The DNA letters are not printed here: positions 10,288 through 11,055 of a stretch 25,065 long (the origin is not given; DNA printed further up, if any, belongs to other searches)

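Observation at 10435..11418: Flavin reductase fused to an FCD-like effector domain with no DNA-binding HTH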

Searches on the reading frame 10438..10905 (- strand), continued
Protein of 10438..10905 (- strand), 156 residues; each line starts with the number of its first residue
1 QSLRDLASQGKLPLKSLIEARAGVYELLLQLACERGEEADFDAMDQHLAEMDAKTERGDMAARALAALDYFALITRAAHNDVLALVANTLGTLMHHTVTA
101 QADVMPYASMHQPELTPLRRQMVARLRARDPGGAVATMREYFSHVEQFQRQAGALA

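Call 50: search_solved_structures(query=A2, max_evalue=0.01, show_alignments=5)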
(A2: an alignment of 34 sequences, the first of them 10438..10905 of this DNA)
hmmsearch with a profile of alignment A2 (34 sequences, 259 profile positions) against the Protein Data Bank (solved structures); distinct sequences matched with E-value up to 0.01: 59.
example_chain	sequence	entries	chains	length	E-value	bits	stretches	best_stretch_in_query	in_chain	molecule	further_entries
2di3_A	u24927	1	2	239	1.2e-27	100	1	21-249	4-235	Bacterial regulatory proteins, GntR family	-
6on4_A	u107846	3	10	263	8.8e-27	97.2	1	6-245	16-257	HTH-type transcriptional repressor NanR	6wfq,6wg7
7c7e_A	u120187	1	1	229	2.8e-25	92.3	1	29-233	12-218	Putative DNA-binding transcriptional regulator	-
6az6_A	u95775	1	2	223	4.4e-21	78.5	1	23-240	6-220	GntR family transcriptional regulator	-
9jpj_C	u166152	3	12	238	1.1e-20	77.2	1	21-246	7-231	Pyruvate dehydrogenase complex repressor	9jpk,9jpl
8pqm_A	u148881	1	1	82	2e-19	73.1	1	11-81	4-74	FadR family transcriptional regulator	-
5kvr_A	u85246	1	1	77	1.5e-17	66.9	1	12-87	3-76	Pyruvate dehydrogenase complex repressor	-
7xp0_A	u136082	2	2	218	5.7e-17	65.1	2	104-246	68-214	Probable transcriptional regulator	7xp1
9wfi_A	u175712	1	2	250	5.6e-15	58.5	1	9-187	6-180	Uncharacterized HTH-type transcriptional regulator Rv0494,Fatty acid metabolism regulator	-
4u0v_A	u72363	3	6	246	6.8e-14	55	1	13-100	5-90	HTH-type transcriptional repressor YvoA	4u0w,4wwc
2wv0_A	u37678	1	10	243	1.1e-13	54.3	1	16-100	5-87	HTH-TYPE TRANSCRIPTIONAL REPRESSOR YVOA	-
4u0y_A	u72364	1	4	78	2.7e-13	53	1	13-84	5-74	HTH-type transcriptional repressor YvoA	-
5dv5_A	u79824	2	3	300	5.6e-11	45.4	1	30-157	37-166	GntR family transcriptional regulator | Fatty acid metabolism regulator protein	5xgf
4p9f_A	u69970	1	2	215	1.4e-10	44.1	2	106-234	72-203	HTH-type transcriptional regulator mcbR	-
4ham_A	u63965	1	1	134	5.9e-10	42.1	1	14-93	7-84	Lmo2241 protein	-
5tpm_A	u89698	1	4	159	1.2e-08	37.7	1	111-252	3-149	Pyruvate dehydrogenase complex repressor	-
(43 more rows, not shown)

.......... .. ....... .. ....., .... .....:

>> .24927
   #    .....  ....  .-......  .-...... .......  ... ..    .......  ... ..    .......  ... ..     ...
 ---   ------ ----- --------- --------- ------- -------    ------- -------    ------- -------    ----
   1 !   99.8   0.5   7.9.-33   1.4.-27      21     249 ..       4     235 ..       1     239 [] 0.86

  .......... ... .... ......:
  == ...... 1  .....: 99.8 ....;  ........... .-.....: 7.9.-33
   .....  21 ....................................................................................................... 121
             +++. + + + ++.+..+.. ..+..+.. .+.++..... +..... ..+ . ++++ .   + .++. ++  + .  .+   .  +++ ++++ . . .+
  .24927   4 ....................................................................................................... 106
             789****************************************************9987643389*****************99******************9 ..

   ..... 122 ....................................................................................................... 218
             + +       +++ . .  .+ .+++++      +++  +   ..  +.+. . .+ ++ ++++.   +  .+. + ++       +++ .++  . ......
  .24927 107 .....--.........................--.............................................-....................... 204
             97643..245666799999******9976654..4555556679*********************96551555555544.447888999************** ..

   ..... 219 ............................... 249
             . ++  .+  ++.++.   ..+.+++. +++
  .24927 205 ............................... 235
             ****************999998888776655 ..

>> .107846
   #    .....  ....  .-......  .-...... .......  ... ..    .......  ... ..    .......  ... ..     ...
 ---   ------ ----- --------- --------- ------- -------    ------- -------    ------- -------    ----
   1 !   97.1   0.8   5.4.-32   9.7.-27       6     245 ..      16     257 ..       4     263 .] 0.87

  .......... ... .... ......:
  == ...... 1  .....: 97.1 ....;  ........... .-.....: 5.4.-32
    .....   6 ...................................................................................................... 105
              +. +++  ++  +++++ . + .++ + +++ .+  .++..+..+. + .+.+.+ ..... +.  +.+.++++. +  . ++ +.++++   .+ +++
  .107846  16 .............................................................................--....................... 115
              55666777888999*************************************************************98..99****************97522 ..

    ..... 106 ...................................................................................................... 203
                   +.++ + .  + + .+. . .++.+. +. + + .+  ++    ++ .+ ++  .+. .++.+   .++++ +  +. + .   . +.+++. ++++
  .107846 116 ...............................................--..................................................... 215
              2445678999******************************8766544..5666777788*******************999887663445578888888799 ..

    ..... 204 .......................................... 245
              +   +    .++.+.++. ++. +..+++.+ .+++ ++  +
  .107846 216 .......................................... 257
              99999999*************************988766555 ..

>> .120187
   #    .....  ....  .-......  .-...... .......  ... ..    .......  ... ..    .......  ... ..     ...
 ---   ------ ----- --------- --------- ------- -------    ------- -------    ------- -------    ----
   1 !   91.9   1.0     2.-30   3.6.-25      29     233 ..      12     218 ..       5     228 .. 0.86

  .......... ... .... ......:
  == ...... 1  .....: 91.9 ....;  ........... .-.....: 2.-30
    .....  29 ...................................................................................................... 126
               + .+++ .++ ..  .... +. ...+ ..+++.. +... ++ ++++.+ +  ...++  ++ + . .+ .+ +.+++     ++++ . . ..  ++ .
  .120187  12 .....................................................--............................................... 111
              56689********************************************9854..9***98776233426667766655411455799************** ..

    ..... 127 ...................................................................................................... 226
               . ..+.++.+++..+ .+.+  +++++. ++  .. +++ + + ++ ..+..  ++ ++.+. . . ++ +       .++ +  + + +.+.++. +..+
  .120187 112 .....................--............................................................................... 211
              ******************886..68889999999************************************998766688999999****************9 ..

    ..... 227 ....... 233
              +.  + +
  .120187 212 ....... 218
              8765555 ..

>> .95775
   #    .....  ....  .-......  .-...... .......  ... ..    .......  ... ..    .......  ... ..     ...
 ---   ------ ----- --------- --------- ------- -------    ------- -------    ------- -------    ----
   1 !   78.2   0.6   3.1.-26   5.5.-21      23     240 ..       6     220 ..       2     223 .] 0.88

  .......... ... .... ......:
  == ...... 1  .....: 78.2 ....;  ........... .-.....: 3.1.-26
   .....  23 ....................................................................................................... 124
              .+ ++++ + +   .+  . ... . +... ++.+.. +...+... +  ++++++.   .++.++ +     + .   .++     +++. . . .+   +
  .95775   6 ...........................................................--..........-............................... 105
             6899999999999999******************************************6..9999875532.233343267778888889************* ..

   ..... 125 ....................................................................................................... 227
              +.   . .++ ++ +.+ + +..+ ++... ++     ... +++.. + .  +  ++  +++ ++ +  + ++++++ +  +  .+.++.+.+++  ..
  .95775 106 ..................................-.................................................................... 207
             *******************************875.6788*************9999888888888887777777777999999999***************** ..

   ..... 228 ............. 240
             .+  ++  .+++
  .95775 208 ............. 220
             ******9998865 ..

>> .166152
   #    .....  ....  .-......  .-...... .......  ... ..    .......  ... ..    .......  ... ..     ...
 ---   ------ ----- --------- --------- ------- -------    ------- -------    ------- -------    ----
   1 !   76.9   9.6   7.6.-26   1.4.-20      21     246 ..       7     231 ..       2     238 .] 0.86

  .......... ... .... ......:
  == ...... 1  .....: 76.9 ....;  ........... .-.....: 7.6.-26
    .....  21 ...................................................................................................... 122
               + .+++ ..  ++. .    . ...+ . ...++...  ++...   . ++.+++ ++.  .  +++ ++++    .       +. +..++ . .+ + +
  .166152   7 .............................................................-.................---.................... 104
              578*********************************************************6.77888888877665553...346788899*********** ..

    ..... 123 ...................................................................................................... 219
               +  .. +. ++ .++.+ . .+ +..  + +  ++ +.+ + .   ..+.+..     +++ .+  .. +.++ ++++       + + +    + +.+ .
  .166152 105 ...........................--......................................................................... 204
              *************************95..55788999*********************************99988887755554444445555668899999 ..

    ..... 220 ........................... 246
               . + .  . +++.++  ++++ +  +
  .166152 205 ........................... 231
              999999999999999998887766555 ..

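Call 65: search_protein_families(library=pfam, proteins=[P0123, P0128, P0134, P0156, P0158, P0217, P0233, P0241, P0262, P0264], max_evalue=0.001)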
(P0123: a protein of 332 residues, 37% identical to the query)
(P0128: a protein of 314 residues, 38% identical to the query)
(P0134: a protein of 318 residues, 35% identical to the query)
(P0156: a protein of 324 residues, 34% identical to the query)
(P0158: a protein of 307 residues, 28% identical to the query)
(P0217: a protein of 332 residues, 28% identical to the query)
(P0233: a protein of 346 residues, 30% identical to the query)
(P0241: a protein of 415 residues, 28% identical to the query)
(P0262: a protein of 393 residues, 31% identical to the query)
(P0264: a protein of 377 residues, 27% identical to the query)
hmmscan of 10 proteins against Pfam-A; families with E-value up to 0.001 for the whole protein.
P0123 (332 aa): 3 families
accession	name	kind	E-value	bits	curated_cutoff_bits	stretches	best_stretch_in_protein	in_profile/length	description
PF01613.24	Flavin_Reduct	-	1.4e-44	152.3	27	1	26-169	2-150/153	Flavin reductase like domain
PF07729.17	FCD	-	1.5e-12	48.4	24.3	1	188-319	1-124/125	FCD domain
PF22270.1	MlrA_helical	-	0.00032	21.1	27.7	1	264-301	14-51/75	Transcriptional regulator MlrA, helical domain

P0128 (314 aa): 2 families
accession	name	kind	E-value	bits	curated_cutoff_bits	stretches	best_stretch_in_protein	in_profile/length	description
PF01613.24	Flavin_Reduct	-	3.3e-40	138.1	27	1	21-166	2-152/153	Flavin reductase like domain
PF07729.17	FCD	-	3.8e-10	40.7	24.3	1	184-296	2-115/125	FCD domain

P0134 (318 aa): 2 families
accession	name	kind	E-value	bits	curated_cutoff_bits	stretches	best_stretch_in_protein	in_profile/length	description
PF01613.24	Flavin_Reduct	-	6.8e-39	133.9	27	1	19-162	2-150/153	Flavin reductase like domain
PF07729.17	FCD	-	3.4e-13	50.5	24.3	1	181-303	1-124/125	FCD domain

P0156 (324 aa): 2 families
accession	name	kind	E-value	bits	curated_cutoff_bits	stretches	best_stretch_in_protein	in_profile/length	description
PF01613.24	Flavin_Reduct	-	1.1e-40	139.7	27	1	24-169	2-152/153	Flavin reductase like domain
PF07729.17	FCD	-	1.3e-10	42.2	24.3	1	193-307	8-123/125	FCD domain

P0158 (307 aa): 2 families
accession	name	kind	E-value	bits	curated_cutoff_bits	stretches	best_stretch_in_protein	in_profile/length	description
PF01613.24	Flavin_Reduct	-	1.8e-39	135.7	27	1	13-155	2-152/153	Flavin reductase like domain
PF07729.17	FCD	-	1.5e-11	45.2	24.3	1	168-295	1-124/125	FCD domain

P0217 (332 aa): 2 families
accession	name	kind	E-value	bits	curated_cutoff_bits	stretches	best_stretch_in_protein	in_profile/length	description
PF01613.24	Flavin_Reduct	-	2.7e-38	131.9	27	1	19-165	2-153/153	Flavin reductase like domain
PF07729.17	FCD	-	2.1e-15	57.7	24.3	1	181-303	1-124/125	FCD domain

P0233 (346 aa): 4 families
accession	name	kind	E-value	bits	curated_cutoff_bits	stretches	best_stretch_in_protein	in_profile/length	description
PF00126.33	HTH_1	-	8.9e-15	54.8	26.6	1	7-61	5-59/60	Bacterial regulatory helix-turn-helix protein, lysR family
PF00392.27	GntR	-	9.4e-15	54.5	27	1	124-178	5-59/64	Bacterial regulatory proteins, gntR family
PF07729.17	FCD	-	2.8e-13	50.8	24.3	1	210-331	1-124/125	FCD domain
PF25213.1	HVO_A0261_N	-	0.0001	22.6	35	0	23-80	32-86/86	HVO_A0261 N-terminal domain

P0241 (415 aa): 21 families
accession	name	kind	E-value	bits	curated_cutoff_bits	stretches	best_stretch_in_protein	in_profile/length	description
PF00392.27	GntR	-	8.1e-21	73.9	27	1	186-243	3-60/64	Bacterial regulatory proteins, gntR family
PF12802.13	MarR_2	-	1.5e-15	57.5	27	1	37-96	1-60/61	MarR family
PF07729.17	FCD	-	1.6e-13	51.6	24.3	1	274-396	1-122/125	FCD domain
PF01047.28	MarR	-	1.5e-11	44.5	24.6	1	39-96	1-57/59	MarR family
PF09339.16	HTH_IclR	-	1.2e-08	35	22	1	45-87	7-49/52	IclR helix-turn-helix domain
PF13412.12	HTH_24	-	2.4e-08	33.9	21.9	1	42-85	4-46/48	Winged helix-turn-helix DNA-binding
PF01978.25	TrmB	-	7.8e-08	32.5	25.6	0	56-90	22-56/68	Sugar-specific transcriptional regulator TrmB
PF08279.18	HTH_11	-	2.2e-07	31.1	25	1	45-85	4-44/55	HTH domain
PF02082.26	Rrf2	-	8.4e-07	29.6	30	0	202-247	18-63/132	Iron-dependent Transcriptional regulator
PF13545.12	HTH_Crp_2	-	9.5e-07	29.1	27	0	60-89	26-55/70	Crp-like helix-turn-helix domain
PF25212.1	HVO_A0114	-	1.4e-06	28.4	27.6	1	39-93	20-73/84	HVO_A0114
PF13551.12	HTH_29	-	4.2e-06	27.2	28.1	0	58-95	14-49/64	Winged helix-turn helix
PF08784.17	RPA_C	-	1.2e-05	26.4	22.6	0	38-91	48-104/106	Replication protein A C terminal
PF14502.12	HTH_41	-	2.9e-05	23.9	25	0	204-245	3-45/48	Helix-turn-helix domain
PF13463.12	HTH_27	-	3.4e-05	24.5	22.2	0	39-100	1-62/68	Winged helix DNA-binding domain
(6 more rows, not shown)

P0262 (393 aa): 17 families
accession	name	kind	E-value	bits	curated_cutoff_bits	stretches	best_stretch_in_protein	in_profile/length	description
PF00392.27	GntR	-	2.4e-17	62.8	27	1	164-220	3-59/64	Bacterial regulatory proteins, gntR family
PF07729.17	FCD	-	2.9e-13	50.7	24.3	1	252-372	1-122/125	FCD domain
PF12802.13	MarR_2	-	4.6e-13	49.6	27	1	31-90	2-61/61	MarR family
PF01047.28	MarR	-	4.7e-07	30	24.6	1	47-89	15-57/59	MarR family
PF13412.12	HTH_24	-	6.1e-07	29.4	21.9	0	54-79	22-47/48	Winged helix-turn-helix DNA-binding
PF01978.25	TrmB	-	2e-06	28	25.6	0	48-83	21-56/68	Sugar-specific transcriptional regulator TrmB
PF25212.1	HVO_A0114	-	2e-06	27.9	27.6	0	32-89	20-76/84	HVO_A0114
PF13545.12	HTH_Crp_2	-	2.1e-06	28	27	0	55-80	28-53/70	Crp-like helix-turn-helix domain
PF13730.12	HTH_36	-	2.2e-05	24.6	25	0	184-212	24-52/55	Helix-turn-helix domain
PF02082.26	Rrf2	-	2.5e-05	24.9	30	0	188-225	26-63/132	Iron-dependent Transcriptional regulator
PF13551.12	HTH_29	-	3.1e-05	24.4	28.1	0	37-83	2-46/64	Winged helix-turn helix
PF09339.16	HTH_IclR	-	3.5e-05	23.9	22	0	189-215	22-48/52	IclR helix-turn-helix domain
PF01325.25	Fe_dep_repress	-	8.2e-05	23.2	26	0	44-84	18-57/60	Iron dependent repressor, N-terminal DNA binding domain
PF25213.1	HVO_A0261_N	-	9e-05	22.7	35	1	33-80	10-55/86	HVO_A0261 N-terminal domain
PF21984.2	DnaD_N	-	0.00042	20.9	27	0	179-222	29-72/101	DnaD N-terminal domain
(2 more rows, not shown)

P0264 (377 aa): 19 families
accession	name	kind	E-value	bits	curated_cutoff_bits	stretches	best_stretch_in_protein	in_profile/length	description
PF00392.27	GntR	-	3.6e-20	71.8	27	1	143-200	2-59/64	Bacterial regulatory proteins, gntR family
PF12802.13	MarR_2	-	6.2e-14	52.4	27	1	33-92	2-61/61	MarR family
PF07729.17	FCD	-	2e-12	48.1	24.3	1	233-352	2-123/125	FCD domain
PF12840.13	HTH_20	-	1.7e-09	37.9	27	1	41-84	9-51/51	Helix-turn-helix domain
PF08279.18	HTH_11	-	3.7e-09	36.8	25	1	41-88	5-51/55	HTH domain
PF01978.25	TrmB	-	1.4e-08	34.9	25.6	1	29-83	1-54/68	Sugar-specific transcriptional regulator TrmB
PF01047.28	MarR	-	2.4e-08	34.2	24.6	1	38-92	5-58/59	MarR family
PF02082.26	Rrf2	-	7.8e-08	33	30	0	161-205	19-63/132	Iron-dependent Transcriptional regulator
PF14502.12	HTH_41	-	6.2e-07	29.2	25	1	161-207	2-48/48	Helix-turn-helix domain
PF01022.26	HTH_5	-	1.1e-06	28.8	22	1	41-81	7-45/47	Bacterial regulatory protein, arsR family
PF13730.12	HTH_36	-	2.1e-06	27.8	25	0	54-81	28-55/55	Helix-turn-helix domain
PF01325.25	Fe_dep_repress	-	3.8e-06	27.4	26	0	42-84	14-55/60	Iron dependent repressor, N-terminal DNA binding domain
PF13412.12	HTH_24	-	8.6e-06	25.7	21.9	1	53-81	19-47/48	Winged helix-turn-helix DNA-binding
PF13545.12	HTH_Crp_2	-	6.4e-05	23.3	27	0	56-82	27-53/70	Crp-like helix-turn-helix domain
PF24270.1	HTH_Cmi2_C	-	7.4e-05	23.4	27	0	20-82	56-119/125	Cmi2, C-terminal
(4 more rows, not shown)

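Call 69: find_encoding_contigs(protein=P0126, flank=6000, max_places=2)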
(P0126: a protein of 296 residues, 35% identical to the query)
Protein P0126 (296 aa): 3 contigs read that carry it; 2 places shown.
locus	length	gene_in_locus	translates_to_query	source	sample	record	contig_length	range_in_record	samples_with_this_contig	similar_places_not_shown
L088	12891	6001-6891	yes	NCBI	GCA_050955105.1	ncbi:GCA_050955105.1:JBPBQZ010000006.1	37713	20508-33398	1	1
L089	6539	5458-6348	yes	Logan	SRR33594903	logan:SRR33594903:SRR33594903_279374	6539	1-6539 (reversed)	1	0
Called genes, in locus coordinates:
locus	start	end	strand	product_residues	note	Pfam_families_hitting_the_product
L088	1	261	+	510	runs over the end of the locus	PF01039:Carboxyl_trans, PF03255:ACCA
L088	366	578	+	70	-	PF00364:Biotin_lipoyl, PF25997:BSH_YhbJ (weak), PF25984:BSH_YknX (weak)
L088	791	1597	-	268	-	PF00378:ECH_1, PF16113:ECH_2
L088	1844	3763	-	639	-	PF16177:ACAS_N, PF00501:AMP-binding, PF13193:AMP-binding_C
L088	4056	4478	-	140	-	PF12172:zf-ChsH2, PF01796:OB_ChsH2_C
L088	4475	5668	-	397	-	PF00108:Thiolase_N, PF22691:Thiolase_C_1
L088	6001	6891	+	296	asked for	PF00392:GntR, PF07729:FCD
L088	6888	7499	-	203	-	PF02525:Flavodoxin_2 (weak), PF03358:FMN_red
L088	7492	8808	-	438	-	PF02515:CoA_transf_3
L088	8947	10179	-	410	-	PF04909:Amidohydro_2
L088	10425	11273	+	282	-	PF08827:DUF1805 (faint), PF00817:IMS (faint)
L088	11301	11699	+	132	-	PF12973:Cupin_7, PF07883:Cupin_2 (faint)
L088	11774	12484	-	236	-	PF07110:EthD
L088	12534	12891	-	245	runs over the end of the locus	PF00005:ABC_tran, PF13304:AAA_21 (faint)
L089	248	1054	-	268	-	PF00378:ECH_1, PF16113:ECH_2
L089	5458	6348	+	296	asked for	PF00392:GntR, PF07729:FCD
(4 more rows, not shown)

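Call 70: find_encoding_contigs(protein=P0127, flank=6000, max_places=2)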
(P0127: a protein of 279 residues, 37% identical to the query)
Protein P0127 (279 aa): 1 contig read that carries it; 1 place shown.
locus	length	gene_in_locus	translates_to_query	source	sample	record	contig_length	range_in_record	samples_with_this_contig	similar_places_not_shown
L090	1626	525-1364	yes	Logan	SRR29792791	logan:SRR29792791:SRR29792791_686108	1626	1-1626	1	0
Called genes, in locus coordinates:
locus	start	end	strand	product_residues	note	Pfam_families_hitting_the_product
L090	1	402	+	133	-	?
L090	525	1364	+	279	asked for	PF00392:GntR, PF07729:FCD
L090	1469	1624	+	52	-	?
